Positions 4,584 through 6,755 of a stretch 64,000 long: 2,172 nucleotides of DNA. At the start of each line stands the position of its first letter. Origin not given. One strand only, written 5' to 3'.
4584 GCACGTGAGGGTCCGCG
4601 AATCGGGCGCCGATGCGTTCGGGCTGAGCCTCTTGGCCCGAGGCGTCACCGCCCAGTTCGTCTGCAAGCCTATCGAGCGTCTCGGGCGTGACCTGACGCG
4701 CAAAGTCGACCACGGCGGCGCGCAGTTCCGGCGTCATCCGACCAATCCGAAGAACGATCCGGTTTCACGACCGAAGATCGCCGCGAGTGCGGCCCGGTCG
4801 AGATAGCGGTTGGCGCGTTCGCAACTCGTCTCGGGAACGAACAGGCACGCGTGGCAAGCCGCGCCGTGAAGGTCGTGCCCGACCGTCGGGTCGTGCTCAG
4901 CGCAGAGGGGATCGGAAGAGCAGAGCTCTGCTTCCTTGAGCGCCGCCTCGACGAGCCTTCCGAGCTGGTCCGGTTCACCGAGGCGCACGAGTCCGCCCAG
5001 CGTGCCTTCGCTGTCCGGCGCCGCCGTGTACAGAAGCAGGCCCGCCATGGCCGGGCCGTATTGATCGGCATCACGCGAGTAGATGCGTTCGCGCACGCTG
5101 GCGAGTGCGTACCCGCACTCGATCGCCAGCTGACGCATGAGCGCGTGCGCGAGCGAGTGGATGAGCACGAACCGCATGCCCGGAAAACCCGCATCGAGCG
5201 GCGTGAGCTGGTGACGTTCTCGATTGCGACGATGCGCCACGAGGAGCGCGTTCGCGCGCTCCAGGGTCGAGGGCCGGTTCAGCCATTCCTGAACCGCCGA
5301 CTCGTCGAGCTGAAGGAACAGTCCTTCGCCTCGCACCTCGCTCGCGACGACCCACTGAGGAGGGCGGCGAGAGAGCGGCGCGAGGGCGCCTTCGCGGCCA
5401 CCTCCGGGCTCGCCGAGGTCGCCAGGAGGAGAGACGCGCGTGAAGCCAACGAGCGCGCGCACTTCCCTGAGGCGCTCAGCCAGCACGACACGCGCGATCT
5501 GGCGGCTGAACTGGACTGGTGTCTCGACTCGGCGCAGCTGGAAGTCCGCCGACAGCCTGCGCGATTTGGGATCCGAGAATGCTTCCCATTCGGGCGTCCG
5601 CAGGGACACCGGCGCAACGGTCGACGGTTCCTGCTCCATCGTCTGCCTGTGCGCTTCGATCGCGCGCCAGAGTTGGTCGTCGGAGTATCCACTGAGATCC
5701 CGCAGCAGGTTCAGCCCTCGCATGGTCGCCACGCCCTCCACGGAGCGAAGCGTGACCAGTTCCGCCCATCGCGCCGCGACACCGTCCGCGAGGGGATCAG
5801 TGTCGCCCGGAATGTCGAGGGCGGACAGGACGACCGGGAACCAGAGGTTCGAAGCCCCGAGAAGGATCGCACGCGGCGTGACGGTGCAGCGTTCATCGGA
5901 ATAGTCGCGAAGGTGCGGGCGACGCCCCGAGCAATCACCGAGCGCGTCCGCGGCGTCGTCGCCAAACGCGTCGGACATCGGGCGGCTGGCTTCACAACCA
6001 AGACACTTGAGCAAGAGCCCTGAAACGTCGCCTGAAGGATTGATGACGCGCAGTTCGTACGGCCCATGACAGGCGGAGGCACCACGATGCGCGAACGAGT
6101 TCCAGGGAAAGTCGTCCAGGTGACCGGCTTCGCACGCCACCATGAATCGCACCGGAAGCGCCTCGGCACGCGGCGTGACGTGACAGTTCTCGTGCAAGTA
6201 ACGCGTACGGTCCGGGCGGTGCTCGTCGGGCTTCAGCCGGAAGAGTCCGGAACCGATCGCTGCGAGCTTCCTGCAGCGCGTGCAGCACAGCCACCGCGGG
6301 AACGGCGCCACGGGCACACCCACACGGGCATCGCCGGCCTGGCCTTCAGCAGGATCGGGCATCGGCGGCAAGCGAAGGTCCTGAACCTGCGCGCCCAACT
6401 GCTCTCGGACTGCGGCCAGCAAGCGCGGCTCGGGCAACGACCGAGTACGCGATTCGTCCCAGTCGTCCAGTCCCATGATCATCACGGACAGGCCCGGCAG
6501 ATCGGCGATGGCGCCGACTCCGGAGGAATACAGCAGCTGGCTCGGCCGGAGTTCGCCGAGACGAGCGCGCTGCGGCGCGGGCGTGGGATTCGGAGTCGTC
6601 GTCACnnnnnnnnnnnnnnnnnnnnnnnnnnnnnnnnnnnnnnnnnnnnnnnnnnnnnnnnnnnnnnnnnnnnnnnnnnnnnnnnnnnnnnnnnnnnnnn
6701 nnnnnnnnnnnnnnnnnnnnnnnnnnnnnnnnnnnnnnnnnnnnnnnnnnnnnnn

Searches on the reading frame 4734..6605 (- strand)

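Call 19: search_protein_families(library=pfam, proteins=[window:4734-6605:-], max_evalue=0.001)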
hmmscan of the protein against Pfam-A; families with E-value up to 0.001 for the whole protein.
window:4734-6605:- (623 aa): 1 family
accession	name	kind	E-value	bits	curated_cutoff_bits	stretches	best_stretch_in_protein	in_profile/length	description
PF09369.15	MZB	-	5.4e-11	43.5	24.2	1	485-588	1-80/80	MrfA Zn-binding domain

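Call 56: search_protein_families(library=padloc, proteins=[window:4734-6605:-], max_evalue=0.00001)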
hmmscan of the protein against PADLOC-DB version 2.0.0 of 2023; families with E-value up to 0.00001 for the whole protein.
window:4734-6605:- (623 aa): 4 families
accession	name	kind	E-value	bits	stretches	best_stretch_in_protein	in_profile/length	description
PDLC02579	DrmB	-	9.6e-76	252.7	1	302-609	5-303/314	DrmB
PDLC02584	DrmB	-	2.3e-71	239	1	191-619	16-442/445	DrmB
PDLC02583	DrmB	-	7.7e-65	218.1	1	18-607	6-601/606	DrmB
PDLC02582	DrmB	-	5.6e-13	46.3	1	425-607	457-632/649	DrmB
